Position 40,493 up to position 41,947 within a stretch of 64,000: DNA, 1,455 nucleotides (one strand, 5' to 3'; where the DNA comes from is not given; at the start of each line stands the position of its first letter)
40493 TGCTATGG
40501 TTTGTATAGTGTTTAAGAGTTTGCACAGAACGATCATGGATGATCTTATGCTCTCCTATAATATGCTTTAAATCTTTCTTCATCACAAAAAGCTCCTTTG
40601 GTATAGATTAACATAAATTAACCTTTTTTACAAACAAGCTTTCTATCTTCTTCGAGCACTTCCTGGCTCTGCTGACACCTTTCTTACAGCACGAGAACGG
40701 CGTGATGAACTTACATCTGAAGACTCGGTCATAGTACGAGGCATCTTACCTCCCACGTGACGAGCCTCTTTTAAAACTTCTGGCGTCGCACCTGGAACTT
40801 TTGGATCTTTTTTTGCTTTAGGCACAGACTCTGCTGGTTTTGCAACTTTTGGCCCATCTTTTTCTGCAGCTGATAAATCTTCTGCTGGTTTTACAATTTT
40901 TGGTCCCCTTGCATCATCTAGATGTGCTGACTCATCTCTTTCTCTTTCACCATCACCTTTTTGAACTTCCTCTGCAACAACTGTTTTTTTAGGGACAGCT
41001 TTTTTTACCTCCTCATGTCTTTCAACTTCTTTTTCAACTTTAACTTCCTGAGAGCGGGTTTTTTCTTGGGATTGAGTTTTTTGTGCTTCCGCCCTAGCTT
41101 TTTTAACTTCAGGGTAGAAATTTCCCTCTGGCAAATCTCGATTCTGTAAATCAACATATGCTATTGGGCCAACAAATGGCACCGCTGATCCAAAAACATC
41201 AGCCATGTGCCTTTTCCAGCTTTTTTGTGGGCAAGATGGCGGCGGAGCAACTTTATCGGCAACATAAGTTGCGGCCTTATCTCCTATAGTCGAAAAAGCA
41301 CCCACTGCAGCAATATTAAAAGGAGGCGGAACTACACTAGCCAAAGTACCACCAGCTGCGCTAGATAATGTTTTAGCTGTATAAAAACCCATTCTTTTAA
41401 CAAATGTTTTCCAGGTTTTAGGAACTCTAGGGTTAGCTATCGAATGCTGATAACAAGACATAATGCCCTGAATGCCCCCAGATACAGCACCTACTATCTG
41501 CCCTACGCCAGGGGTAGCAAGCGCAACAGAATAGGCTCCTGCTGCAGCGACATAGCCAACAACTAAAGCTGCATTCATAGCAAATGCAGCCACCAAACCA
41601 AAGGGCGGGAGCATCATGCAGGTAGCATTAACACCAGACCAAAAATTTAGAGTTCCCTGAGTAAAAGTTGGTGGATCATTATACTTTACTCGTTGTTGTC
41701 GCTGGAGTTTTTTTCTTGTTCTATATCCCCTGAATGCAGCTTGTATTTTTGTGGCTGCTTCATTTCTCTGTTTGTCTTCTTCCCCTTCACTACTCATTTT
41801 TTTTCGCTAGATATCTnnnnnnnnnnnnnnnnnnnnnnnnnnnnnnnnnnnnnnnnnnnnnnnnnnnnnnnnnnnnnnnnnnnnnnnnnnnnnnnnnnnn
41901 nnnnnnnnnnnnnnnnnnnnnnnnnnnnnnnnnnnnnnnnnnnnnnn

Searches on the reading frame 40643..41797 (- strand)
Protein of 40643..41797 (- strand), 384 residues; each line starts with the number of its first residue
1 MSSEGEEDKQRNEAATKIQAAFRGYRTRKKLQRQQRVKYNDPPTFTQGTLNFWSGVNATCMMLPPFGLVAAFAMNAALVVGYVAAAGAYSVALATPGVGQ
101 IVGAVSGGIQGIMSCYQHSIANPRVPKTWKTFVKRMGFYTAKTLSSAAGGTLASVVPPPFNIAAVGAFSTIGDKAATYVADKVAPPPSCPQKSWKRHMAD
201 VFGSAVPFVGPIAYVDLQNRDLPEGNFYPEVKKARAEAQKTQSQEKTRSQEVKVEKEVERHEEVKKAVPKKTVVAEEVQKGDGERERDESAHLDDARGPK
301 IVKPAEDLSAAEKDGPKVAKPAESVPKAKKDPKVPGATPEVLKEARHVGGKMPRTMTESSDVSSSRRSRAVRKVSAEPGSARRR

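Call 7: search_protein_families(library=pfam, proteins=[window:40643-41797:-], max_evalue=1)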
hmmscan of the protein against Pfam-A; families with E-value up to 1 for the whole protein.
window:40643-41797:- (384 aa): 1 family
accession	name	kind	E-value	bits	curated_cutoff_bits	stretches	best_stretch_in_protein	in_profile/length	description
PF00612.33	IQ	-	4.6e-06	26.4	20.3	1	13-31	2-20/21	IQ calmodulin-binding motif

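Call 10: find_encoding_contigs(protein=window:40643-41797:-, flank=2000, max_places=6)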
Protein window:40643-41797:- (384 aa): no gene with exactly this product is on record in the collection.

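Call 15: find_homologous_proteins(query=window:40643-41797:-, max_evalue=0.001)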
Query window:40643-41797:- (384 aa): 2 proteins with E <= 0.001 among 8000 candidates.
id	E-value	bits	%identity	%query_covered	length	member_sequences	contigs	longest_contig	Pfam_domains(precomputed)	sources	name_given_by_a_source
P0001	1.8e-248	842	100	100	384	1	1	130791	PF00612.34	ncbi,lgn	ncbi:MAG: hypothetical protein RLN62_05605 [Rickettsiales bacterium]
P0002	1.6e-16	79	51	9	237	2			PF00612.34,PF24609.2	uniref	uniref:Uncharacterized protein n=1 Tax=Mesocestoides corti TaxID=53468 RepID=A0A5K3ERJ9_MESCO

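Call 45: list_cluster_members(proteins=[P0001, P0003])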
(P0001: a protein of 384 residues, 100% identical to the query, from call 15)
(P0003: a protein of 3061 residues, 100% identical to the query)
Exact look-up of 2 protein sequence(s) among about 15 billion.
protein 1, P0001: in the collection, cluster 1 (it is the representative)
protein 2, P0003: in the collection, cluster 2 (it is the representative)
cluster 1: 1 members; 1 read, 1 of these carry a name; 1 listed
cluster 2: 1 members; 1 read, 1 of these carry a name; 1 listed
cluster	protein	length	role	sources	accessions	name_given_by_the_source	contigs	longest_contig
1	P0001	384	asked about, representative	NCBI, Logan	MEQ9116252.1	MAG: hypothetical protein RLN62_05605 [Rickettsiales bacterium]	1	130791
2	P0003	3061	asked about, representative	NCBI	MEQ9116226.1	MAG: hypothetical protein RLN62_05475 [Rickettsiales bacterium]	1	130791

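Call 49: search_protein_families(library=phrogs, proteins=[window:40643-41797:-], max_evalue=0.01)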
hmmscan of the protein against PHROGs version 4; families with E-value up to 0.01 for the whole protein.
window:40643-41797:- (384 aa): 1 family
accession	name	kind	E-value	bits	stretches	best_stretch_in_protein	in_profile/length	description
phrog_22637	-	tail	0.0069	17.1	0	239-312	104-173/264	pilot protein for DNA ejection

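Call 50: search_protein_families(library=ncbifam, proteins=[window:40643-41797:-], max_evalue=0.01)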
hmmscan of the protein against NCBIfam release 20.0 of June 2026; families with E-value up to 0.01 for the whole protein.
window:40643-41797:- (384 aa): 0 families

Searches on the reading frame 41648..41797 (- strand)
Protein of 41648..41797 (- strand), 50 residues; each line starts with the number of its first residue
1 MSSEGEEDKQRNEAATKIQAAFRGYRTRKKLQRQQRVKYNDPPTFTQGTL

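Call 35: search_solved_structures(query=window:41648-41797:-, max_evalue=1, show_alignments=3)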
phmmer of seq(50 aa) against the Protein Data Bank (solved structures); distinct sequences matched with E-value up to 1: 10.
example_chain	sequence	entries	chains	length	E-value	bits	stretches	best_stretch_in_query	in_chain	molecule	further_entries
7jrj_K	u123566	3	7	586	1.2e-10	44.1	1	4-32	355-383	Nucleoside diphosphate kinase 6 | Flagellar radial spoke protein 23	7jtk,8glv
7ju4_x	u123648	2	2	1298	0.0017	22.1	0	8-32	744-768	CFAP91 domain-containing protein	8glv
8j07_K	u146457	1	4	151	0.0042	20.9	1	4-35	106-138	Sperm surface protein Sp17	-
9fqr_Ic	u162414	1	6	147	0.0049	20.7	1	5-35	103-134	Sperm surface protein Sp17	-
4e53_A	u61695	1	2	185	0.0049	20.7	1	13-35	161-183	Calmodulin, Linker, IQ motif of Neuromodulin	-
4r8g_E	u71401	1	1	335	0.06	17.4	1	10-36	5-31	Unconventional myosin-Ic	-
4e50_A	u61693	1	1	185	0.069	17.2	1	12-32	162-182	Calmodulin, Linker, IQ motif of Neurogranin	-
9cfu_P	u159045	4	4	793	0.077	17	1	7-36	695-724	Unconventional myosin-Ic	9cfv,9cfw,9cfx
4byf_A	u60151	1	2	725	0.16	16.1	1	8-36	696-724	UNCONVENTIONAL MYOSIN-IC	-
9ijj_3B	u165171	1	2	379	0.2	15.7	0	9-37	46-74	Spermatogenesis-associated protein 17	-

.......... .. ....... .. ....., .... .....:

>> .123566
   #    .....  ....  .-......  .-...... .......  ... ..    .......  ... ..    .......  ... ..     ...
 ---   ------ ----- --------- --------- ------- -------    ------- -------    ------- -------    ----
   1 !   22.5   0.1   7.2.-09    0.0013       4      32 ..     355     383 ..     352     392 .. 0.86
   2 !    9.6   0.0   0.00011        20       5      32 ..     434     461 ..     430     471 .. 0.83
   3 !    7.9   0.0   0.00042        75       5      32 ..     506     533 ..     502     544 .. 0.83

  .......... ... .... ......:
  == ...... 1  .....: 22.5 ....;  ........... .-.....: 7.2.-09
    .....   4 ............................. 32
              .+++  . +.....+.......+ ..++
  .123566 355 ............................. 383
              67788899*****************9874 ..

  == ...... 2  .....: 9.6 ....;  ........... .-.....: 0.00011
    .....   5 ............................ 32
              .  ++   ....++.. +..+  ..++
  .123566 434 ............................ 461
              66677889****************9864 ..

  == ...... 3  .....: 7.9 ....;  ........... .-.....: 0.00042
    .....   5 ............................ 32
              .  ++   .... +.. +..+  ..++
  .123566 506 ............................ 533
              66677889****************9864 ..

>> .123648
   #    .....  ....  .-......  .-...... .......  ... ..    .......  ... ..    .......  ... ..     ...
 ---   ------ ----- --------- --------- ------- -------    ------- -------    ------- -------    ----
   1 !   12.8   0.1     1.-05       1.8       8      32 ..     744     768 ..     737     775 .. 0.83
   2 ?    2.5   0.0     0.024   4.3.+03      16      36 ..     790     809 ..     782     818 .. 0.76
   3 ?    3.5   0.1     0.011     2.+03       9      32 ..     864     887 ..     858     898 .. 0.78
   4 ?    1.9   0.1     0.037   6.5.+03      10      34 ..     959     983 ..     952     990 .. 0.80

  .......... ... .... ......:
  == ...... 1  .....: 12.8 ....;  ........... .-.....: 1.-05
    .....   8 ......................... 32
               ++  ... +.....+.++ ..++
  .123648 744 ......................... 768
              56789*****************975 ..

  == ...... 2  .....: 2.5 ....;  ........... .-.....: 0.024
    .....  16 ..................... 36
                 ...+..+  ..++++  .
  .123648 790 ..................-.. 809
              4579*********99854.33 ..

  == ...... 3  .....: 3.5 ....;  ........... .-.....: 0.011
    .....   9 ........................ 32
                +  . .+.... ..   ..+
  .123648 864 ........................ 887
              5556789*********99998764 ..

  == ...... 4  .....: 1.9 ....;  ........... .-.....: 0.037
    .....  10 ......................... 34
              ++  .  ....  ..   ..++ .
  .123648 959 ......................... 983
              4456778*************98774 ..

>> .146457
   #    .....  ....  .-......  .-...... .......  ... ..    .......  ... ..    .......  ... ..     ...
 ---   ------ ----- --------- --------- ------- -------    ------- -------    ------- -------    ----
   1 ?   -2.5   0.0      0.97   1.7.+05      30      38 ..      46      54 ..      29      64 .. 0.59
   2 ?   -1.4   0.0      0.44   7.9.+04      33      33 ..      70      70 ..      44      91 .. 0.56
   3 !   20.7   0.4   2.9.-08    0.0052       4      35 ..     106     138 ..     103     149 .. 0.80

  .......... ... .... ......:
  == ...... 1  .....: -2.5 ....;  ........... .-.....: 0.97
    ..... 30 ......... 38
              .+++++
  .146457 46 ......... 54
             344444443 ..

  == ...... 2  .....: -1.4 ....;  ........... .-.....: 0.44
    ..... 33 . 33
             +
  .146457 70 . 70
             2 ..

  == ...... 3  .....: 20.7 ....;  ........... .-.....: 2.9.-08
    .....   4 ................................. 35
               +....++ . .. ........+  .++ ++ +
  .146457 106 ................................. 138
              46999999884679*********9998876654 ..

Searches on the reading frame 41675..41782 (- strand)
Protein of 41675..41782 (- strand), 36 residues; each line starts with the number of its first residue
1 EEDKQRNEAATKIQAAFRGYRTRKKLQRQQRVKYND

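Call 59: search_solved_structures(query=window:41675-41782:-, max_evalue=1, show_alignments=5)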
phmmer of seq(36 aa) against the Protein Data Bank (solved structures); distinct sequences matched with E-value up to 1: 13.
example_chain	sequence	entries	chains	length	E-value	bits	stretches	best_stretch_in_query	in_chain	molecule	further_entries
7jrj_K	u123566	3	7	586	7.6e-09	37.6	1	4-26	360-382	Nucleoside diphosphate kinase 6 | Flagellar radial spoke protein 23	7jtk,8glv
4e53_A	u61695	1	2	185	0.0014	21.9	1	9-30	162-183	Calmodulin, Linker, IQ motif of Neuromodulin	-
7ju4_x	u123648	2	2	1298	0.0015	21.8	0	5-27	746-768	CFAP91 domain-containing protein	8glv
8j07_K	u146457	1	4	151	0.0031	20.9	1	1-29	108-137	Sperm surface protein Sp17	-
9fqr_Ic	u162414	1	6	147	0.0052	20.2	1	1-30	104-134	Sperm surface protein Sp17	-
4r8g_E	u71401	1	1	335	0.019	18.6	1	5-31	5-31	Unconventional myosin-Ic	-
4e50_A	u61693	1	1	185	0.024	18.2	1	7-27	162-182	Calmodulin, Linker, IQ motif of Neurogranin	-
9ijj_3B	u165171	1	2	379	0.037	17.7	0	6-25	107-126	Spermatogenesis-associated protein 17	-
9cfu_P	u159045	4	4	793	0.05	17.3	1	5-31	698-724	Unconventional myosin-Ic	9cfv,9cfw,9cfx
4byf_A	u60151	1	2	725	0.13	16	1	5-31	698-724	UNCONVENTIONAL MYOSIN-IC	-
8glv_Ea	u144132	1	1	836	0.73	13.8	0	6-29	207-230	ATPase AAA-type core domain-containing protein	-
2dfs_A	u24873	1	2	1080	0.76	13.8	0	6-32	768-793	Myosin-5A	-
1n2d_C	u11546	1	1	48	0.93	13.5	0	3-24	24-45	IQ2 AND IQ3 MOTIFS FROM MYO2P, A CLASS V MYOSIN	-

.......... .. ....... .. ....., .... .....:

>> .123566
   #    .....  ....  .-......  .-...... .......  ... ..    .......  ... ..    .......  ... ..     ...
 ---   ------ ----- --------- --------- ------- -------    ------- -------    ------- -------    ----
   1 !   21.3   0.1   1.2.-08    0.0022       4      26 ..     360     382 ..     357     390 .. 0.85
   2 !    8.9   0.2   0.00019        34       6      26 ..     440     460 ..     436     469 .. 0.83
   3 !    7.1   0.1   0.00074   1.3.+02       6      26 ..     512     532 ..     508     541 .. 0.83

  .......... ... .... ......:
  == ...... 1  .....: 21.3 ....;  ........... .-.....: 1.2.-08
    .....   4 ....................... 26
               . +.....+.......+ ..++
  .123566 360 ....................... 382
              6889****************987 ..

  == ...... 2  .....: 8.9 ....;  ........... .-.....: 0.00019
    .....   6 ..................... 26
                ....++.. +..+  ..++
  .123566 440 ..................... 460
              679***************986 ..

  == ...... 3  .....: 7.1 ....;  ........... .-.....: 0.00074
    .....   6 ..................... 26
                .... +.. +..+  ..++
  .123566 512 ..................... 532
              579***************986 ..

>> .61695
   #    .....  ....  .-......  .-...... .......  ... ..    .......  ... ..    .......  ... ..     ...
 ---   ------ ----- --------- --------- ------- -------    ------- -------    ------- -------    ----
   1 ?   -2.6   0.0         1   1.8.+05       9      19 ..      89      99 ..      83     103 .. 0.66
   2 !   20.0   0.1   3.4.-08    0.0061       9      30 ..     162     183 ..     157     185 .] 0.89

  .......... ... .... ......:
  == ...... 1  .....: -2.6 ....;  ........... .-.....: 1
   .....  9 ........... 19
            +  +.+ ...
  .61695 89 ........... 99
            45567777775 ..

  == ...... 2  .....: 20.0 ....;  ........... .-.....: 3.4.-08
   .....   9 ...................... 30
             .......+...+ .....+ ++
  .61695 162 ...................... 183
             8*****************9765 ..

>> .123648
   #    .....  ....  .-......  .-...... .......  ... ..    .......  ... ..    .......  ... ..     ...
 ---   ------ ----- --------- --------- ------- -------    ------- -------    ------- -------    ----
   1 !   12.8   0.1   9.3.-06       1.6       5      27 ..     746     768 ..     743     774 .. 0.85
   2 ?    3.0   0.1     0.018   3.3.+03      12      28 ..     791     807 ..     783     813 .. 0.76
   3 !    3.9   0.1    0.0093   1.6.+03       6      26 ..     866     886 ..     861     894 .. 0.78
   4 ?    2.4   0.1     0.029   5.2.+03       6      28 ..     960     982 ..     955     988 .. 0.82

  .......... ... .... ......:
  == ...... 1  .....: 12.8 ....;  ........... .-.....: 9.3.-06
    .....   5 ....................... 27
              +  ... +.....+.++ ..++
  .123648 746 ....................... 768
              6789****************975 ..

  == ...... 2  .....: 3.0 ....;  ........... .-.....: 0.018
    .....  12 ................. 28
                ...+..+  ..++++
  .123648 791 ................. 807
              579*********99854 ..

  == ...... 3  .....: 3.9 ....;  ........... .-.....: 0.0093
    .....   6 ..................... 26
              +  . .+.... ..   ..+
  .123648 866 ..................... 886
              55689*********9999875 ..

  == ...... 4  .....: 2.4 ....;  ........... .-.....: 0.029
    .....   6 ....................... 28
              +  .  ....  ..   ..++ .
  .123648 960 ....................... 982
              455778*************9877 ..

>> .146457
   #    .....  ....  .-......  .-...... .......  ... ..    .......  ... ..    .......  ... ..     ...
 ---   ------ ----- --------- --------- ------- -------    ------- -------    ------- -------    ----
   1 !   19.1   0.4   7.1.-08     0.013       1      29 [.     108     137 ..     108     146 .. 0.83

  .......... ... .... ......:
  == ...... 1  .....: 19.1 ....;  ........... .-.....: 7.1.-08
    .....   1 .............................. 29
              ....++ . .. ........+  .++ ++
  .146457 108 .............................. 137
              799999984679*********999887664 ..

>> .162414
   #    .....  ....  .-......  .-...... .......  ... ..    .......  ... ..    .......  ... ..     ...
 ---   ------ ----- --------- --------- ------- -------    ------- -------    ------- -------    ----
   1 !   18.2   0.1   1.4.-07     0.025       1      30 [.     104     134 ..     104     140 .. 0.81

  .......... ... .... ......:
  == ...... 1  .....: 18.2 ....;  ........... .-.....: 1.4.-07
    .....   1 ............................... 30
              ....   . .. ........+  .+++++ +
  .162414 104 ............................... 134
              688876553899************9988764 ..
